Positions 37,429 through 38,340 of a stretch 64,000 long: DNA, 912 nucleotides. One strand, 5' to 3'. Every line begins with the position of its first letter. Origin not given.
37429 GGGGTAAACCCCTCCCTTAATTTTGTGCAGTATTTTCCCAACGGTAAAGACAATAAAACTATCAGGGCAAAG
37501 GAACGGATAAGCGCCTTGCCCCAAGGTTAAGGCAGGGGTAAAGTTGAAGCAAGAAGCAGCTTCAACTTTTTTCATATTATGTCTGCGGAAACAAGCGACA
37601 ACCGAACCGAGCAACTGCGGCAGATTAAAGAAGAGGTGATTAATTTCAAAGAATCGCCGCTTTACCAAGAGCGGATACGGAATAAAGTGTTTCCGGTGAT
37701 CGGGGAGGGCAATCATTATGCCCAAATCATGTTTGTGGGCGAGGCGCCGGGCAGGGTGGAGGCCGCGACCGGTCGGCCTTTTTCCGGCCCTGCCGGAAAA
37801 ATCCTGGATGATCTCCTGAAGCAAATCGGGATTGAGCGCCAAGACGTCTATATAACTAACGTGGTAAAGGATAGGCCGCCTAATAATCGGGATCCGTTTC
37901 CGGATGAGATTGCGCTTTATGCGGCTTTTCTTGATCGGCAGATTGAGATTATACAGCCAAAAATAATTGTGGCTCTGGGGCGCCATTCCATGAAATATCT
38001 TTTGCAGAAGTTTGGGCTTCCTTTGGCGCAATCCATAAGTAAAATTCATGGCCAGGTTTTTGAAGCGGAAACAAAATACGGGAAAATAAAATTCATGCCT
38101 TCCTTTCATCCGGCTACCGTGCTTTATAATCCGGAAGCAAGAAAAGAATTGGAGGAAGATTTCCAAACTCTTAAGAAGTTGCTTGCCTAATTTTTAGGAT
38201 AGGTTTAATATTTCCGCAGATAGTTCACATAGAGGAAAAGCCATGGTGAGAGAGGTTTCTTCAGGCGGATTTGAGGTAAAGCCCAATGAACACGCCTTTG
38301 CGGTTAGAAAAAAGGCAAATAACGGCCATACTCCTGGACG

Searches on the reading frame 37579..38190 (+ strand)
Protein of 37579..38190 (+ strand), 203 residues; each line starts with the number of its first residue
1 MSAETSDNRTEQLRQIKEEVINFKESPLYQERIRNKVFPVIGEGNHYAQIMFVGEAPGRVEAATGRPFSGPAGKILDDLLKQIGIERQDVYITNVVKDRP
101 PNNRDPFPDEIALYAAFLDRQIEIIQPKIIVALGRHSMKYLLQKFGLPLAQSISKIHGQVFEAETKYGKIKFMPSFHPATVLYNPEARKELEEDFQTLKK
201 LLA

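Call 35: search_protein_families(library=pfam, proteins=[window:37579-38190:+], max_evalue=0.001)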
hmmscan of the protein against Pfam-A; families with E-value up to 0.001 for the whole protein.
window:37579-38190:+ (203 aa): 1 family
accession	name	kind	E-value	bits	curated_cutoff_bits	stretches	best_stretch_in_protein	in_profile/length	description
PF03167.25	UDG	-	1e-35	123.3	24.3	1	42-193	2-135/141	Uracil DNA glycosylase superfamily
